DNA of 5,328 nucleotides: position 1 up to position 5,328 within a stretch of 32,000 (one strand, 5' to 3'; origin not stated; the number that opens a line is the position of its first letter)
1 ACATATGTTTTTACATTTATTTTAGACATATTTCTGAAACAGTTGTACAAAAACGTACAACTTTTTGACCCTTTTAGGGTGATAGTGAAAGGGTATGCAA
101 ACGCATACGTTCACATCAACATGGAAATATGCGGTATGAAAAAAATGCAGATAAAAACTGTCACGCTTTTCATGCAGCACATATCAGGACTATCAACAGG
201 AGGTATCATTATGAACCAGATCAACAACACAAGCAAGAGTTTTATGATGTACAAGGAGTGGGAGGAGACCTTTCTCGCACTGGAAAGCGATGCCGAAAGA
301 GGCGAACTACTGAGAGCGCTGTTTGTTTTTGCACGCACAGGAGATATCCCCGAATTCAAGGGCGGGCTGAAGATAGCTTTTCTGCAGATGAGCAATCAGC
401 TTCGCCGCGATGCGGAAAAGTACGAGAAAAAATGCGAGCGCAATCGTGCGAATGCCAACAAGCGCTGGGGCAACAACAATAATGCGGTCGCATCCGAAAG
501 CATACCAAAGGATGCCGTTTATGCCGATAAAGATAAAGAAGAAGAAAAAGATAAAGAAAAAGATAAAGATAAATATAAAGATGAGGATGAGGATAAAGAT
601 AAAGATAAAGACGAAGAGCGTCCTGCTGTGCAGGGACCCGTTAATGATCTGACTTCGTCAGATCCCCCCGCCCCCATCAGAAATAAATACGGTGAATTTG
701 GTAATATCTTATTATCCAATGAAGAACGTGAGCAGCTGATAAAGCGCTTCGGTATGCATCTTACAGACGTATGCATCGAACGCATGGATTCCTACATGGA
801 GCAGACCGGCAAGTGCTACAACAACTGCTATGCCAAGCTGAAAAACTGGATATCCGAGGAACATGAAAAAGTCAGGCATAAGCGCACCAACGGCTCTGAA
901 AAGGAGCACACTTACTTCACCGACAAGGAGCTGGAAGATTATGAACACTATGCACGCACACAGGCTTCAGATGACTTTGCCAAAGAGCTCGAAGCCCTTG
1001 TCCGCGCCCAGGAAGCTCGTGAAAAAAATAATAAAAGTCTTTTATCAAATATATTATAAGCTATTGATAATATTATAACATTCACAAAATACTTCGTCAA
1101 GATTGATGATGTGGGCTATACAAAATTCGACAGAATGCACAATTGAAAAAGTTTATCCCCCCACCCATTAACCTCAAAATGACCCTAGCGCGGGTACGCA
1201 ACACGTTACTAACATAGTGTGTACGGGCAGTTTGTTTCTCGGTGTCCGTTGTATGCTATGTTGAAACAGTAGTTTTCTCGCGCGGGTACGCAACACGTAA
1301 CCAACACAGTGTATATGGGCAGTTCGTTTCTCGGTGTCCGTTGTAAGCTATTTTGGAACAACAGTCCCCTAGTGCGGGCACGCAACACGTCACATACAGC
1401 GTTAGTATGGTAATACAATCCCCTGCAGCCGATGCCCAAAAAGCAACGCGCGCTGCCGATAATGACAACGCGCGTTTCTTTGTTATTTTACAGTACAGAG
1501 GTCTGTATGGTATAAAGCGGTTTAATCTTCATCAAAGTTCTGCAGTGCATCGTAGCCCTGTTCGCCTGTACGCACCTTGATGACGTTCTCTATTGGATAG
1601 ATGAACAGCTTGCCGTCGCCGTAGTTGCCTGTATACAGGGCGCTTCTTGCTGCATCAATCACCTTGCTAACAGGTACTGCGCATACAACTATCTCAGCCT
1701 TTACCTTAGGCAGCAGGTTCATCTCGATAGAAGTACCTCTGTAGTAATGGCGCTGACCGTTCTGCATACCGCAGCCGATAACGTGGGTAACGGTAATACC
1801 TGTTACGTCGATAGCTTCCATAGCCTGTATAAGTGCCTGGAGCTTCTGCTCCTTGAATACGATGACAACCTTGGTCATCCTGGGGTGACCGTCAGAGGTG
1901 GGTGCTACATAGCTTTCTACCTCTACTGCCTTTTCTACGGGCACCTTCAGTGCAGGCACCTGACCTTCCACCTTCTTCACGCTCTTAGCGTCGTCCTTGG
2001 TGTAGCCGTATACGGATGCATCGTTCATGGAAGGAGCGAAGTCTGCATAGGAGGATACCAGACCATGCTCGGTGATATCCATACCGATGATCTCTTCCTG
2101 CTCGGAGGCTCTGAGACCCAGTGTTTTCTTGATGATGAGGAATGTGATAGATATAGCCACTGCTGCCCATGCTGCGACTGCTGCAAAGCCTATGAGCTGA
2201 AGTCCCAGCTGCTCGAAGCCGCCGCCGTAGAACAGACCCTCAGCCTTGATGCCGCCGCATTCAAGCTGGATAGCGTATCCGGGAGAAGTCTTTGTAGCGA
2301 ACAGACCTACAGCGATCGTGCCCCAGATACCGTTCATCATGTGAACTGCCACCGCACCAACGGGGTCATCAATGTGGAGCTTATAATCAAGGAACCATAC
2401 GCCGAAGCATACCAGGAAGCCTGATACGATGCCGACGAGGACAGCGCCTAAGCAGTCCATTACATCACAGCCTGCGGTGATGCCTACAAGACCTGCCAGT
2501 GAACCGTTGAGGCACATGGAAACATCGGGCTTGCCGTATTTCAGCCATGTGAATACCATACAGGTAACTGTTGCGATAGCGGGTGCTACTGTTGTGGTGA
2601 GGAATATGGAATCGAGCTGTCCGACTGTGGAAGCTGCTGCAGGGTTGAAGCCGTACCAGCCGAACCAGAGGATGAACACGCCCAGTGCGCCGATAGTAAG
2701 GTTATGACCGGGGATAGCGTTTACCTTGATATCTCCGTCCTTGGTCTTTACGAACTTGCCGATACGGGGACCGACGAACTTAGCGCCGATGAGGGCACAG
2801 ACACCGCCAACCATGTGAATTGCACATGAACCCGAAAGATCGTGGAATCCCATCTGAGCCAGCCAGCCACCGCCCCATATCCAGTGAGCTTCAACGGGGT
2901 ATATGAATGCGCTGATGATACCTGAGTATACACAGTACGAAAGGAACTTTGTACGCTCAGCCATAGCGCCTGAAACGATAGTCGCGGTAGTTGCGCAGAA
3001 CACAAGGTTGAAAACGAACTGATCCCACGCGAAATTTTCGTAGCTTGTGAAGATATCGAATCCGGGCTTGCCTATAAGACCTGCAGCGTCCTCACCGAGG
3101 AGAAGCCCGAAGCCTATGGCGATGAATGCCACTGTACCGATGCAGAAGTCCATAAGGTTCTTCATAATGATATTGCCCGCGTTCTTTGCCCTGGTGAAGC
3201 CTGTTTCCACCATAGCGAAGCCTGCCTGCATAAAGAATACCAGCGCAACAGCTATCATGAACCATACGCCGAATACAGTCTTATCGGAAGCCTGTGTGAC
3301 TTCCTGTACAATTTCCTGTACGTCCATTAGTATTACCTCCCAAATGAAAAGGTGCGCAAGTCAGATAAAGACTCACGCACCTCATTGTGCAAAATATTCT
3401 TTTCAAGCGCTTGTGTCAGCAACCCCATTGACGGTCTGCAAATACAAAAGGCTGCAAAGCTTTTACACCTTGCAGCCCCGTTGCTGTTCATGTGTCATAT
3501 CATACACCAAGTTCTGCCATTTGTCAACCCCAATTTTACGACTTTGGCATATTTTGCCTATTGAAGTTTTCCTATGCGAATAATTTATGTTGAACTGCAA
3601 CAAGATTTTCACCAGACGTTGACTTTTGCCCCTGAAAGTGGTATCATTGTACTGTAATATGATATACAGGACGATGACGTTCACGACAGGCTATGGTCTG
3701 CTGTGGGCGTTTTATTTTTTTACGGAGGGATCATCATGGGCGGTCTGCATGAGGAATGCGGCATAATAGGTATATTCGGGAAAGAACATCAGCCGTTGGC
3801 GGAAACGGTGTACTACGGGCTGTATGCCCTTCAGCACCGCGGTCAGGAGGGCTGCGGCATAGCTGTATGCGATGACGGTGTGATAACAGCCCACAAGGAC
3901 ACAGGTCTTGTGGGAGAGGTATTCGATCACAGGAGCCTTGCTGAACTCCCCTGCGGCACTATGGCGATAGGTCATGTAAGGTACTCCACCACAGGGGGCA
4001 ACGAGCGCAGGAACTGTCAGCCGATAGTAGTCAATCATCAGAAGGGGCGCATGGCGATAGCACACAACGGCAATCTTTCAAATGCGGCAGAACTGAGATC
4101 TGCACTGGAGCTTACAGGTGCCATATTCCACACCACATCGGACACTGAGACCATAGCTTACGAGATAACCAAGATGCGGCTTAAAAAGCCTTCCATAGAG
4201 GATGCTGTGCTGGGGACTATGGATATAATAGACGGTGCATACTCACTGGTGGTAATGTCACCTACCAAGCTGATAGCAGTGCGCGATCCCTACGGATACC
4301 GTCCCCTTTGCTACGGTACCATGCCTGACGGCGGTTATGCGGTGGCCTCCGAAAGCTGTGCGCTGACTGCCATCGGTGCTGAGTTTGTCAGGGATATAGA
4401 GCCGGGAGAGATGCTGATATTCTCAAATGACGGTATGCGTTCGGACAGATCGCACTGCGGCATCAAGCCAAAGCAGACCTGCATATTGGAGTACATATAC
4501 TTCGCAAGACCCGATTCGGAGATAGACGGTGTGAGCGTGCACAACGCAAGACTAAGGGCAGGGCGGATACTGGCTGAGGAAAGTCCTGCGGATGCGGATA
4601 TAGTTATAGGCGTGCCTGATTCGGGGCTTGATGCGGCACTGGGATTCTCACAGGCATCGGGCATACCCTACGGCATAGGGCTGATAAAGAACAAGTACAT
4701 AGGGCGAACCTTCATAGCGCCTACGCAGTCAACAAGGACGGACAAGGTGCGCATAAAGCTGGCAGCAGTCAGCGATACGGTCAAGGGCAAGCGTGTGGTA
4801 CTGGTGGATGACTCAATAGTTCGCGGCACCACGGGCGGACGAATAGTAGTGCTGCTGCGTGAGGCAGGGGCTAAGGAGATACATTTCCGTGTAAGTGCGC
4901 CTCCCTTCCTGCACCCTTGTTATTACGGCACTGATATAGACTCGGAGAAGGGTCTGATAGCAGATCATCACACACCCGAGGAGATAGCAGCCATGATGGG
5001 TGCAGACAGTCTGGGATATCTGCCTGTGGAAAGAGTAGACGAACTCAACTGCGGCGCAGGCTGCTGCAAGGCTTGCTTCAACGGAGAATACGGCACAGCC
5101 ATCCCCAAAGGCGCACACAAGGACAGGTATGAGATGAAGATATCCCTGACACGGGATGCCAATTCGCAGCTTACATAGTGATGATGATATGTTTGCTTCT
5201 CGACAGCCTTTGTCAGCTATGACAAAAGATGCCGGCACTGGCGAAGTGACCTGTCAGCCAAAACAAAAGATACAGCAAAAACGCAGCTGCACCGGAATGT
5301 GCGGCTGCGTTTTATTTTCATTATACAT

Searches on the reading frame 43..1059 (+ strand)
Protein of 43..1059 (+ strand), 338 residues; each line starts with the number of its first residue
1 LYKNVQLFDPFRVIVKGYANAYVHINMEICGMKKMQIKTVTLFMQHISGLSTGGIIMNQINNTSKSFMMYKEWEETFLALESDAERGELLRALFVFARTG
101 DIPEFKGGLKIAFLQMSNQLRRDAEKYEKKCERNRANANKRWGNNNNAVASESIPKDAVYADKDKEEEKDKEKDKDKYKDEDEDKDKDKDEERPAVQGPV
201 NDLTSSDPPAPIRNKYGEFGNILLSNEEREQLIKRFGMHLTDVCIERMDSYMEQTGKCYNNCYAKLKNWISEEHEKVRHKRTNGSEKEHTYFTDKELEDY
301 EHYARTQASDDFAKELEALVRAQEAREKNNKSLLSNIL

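Call 10: search_protein_families(library=pfam, proteins=[window:43-1059:+])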
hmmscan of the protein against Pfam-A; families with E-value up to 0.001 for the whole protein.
window:43-1059:+ (338 aa): 1 family
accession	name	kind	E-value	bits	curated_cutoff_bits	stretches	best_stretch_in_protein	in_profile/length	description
PF19808.4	DUF6291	-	5.3e-24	84.6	27.2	1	66-142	1-76/79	Family of unknown function (DUF6291)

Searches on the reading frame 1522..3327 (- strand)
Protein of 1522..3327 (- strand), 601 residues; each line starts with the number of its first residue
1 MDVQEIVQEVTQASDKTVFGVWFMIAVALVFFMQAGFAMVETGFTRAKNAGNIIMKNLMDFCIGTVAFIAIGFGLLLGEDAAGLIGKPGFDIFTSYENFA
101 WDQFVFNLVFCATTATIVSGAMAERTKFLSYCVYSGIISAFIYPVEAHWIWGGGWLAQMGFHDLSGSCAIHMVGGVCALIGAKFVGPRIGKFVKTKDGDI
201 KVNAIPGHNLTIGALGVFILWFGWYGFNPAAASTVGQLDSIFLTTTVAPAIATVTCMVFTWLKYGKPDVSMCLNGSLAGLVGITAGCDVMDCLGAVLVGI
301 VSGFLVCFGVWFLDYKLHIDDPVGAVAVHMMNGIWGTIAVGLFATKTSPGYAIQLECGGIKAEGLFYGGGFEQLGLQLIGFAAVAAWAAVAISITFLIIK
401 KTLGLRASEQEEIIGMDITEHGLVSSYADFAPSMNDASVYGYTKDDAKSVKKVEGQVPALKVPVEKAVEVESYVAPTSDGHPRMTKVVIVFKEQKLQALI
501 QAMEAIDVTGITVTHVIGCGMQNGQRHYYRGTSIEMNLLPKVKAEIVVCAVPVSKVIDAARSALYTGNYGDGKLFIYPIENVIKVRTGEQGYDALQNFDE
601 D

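Call 10: search_protein_families(library=pfam, proteins=[window:1522-3327:-])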
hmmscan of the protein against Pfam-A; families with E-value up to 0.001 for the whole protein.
window:1522-3327:- (601 aa): 2 families
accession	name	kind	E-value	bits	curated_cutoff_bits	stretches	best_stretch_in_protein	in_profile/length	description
PF00909.26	Ammonium_transp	-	7.2e-119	397.5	23.2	1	21-423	1-396/399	Ammonium Transporter Family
PF00543.27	P-II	-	2.9e-20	73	25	1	484-589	1-102/102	Nitrogen regulatory protein P-II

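Call 58: find_encoding_contigs(protein=window:1522-3327:-, flank=6000, max_places=10)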
Protein window:1522-3327:- (601 aa): 22 contigs read that carry it; 10 places shown.
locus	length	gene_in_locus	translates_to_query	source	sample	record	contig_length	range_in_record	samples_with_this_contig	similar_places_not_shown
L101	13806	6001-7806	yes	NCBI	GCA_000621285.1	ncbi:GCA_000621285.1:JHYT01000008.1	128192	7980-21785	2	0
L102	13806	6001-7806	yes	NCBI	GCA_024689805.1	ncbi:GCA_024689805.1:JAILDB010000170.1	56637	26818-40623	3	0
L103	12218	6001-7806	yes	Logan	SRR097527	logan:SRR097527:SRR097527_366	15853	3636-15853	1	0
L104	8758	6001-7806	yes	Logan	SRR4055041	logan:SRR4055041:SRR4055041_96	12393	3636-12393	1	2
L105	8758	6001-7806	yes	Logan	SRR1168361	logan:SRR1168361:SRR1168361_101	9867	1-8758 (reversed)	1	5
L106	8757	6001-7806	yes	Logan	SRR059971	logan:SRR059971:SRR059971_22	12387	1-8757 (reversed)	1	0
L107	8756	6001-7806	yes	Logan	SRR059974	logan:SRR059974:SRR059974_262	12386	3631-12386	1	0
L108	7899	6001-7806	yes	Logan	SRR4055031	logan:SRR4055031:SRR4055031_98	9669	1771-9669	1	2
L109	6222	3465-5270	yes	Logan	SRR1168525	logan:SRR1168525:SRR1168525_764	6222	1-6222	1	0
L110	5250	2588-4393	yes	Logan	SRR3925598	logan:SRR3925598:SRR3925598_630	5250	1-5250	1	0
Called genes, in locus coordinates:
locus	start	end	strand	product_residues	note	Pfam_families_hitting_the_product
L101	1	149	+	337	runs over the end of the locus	PF01628:HrcA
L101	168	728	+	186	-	PF01025:GrpE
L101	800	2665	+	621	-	PF00012:HSP70, PF06723:MreB_Mbl, PF00012:HSP70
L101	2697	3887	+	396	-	PF00226:DnaJ, PF01556:DnaJ_C, PF27659:CHP02642 (faint), PF00684:DnaJ_CXXCXGXG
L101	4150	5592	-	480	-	PF13522:GATase_6, PF13537:GATase_7, PF00156:Pribosyltran (weak)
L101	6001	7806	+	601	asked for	PF00909:Ammonium_transp, PF00543:P-II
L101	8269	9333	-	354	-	PF19808:DUF6291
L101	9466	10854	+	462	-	PF25917:BSH_RND (weak), PF25990:Beta-barrel_YknX, PF26002:Beta-barrel_AprE (weak), PF25989:YknX_C (weak)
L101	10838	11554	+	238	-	PF00005:ABC_tran, PF13175:AAA_15 (faint), PF02463:SMC_N (weak), PF13304:AAA_21 (faint)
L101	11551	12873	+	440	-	PF12704:MacB_PCD, PF02687:FtsX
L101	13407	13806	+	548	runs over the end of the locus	PF00890:FAD_binding_2, PF01134:GIDA (weak), PF01266:DAO (faint), PF07992:Pyr_redox_2, PF12831:FAD_oxidored (weak)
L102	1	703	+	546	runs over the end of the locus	PF00501:AMP-binding, PF23024:AMP-dom_DIP2-like (weak)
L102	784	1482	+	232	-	PF02463:SMC_N, PF00005:ABC_tran, PF13555:AAA_29 (weak), PF13304:AAA_21 (faint)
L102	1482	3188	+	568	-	PF02687:FtsX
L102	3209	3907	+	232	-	PF22624:AASDHPPT_N, PF01648:ACPS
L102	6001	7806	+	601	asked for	PF00909:Ammonium_transp, PF00543:P-II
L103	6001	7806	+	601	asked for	PF00909:Ammonium_transp, PF00543:P-II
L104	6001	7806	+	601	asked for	PF00909:Ammonium_transp, PF00543:P-II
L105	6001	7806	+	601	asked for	PF00909:Ammonium_transp, PF00543:P-II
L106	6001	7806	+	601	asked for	PF00909:Ammonium_transp, PF00543:P-II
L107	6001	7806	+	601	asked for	PF00909:Ammonium_transp, PF00543:P-II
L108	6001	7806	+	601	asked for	PF00909:Ammonium_transp, PF00543:P-II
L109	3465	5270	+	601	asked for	PF00909:Ammonium_transp, PF00543:P-II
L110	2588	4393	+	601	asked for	PF00909:Ammonium_transp, PF00543:P-II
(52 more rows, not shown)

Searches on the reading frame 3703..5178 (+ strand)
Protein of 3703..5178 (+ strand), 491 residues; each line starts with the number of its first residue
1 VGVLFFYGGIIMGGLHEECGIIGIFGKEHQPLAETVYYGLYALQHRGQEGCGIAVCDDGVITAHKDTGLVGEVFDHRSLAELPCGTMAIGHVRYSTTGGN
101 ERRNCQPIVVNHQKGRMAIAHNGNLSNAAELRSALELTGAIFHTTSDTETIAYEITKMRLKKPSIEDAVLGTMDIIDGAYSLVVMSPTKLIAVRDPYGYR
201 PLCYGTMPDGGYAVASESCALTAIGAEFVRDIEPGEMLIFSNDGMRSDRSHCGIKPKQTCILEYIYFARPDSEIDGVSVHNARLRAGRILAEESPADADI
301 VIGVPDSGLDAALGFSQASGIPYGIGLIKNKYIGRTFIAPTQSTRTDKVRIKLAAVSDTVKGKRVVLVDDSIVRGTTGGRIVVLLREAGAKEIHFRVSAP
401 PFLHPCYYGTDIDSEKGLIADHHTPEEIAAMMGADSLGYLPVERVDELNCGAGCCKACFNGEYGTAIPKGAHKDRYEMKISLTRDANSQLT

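Call 10: search_protein_families(library=pfam, proteins=[window:3703-5178:+])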
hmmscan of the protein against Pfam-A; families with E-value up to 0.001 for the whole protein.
window:3703-5178:+ (491 aa): 4 families
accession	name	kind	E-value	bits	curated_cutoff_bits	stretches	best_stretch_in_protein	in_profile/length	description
PF13522.11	GATase_6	-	4.7e-19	69.1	27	1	86-217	11-130/130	Glutamine amidotransferase domain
PF13537.11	GATase_7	-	1.2e-18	67.7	25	1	101-222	9-122/123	Glutamine amidotransferase domain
PF00156.33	Pribosyltran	-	2.9e-07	30.4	26.3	1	295-399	27-124/158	Phosphoribosyl transferase domain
PF13230.11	GATase_4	-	6.6e-05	22.4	23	1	86-131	72-117/272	Glutamine amidotransferases class-II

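Call 66: search_protein_representatives(protein=window:3736-5175:+)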
Query: 480 residues. Proteins with E-value up to 0.001 (for the whole library): 23288; up to 1e-10: 12252; up to 1e-30: 4082. The best 150 are listed.
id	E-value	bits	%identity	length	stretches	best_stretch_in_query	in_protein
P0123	4.6e-151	520.4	53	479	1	1-459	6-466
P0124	1.5e-143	495.6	63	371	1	103-470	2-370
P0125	4.9e-140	484.1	53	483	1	6-458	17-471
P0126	3.9e-136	471.2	57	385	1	81-456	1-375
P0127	7.0e-132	457.2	50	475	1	5-463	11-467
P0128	1.2e-131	456.4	49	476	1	4-454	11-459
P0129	3.3e-131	454.9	61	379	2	248-453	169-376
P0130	1.2e-130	453.1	48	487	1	4-456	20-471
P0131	2.9e-130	451.9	45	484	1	4-470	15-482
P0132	1.2e-129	449.8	50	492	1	5-465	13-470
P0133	3.3e-128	445.1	49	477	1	6-458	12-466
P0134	4.1e-127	441.4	50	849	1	5-454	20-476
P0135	7.0e-126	437.4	51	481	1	4-453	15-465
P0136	3.5e-125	435.1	49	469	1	4-458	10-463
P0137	1.1e-124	433.5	49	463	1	3-455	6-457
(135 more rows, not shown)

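Call 88: find_homologous_proteins(query=window:3736-5175:+, max_evalue=1e-120)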
Query window:3736-5175:+ (480 aa): 7988 proteins with E <= 1e-120 among 8000 candidates; the best 120 are listed.
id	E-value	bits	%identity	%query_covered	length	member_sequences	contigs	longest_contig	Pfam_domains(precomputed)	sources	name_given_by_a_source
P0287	0.0e+0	1084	99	100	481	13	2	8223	PF00156.34,PF13522.12,PF13537.12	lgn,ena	-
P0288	3.8e-292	987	92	98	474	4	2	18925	PF00156.34,PF13522.12,PF13537.12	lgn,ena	-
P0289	8.4e-273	924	85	98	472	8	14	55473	PF00156.34,PF13522.12,PF13537.12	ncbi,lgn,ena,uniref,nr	ncbi:amidophosphoribosyltransferase [uncultured Ruminococcus sp.]|uniref:amidophosphoribosyltransfer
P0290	4.7e-272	921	85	98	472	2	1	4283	PF00156.34,PF13522.12,PF13537.12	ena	-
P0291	2.3e-270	916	85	98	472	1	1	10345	PF00156.34,PF13522.12,PF13537.12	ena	-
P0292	1.4e-269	913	86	98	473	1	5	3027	PF00156.34,PF13522.12,PF13537.12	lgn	-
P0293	4.8e-269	911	85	98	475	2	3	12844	PF00156.34,PF13522.12,PF13537.12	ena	-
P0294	8.7e-268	907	85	98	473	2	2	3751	PF00156.34,PF13522.12,PF13537.12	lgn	-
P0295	9.4e-268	907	84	98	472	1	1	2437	PF00156.34,PF13522.12,PF13537.12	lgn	-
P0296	1.5e-266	903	84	98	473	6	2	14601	PF13230.12,PF00156.34,PF13522.12,PF13537.12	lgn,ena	-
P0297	2.1e-265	899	83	98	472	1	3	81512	PF13230.12,PF00156.34,PF13522.12,PF13537.12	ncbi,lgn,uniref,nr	ncbi:amidophosphoribosyltransferase [Ruminococcus sp. YE71]|uniref:amidophosphoribosyltransferase n=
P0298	5.7e-265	898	83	98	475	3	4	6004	PF00156.34,PF13522.12,PF13537.12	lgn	-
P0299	1.5e-264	896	83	98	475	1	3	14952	PF00156.34,PF13522.12,PF13537.12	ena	-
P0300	2.5e-264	896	83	98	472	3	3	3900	PF00156.34,PF13522.12,PF13537.12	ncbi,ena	-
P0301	2.9e-264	895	83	98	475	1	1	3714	PF00156.34,PF13522.12,PF13537.12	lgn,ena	-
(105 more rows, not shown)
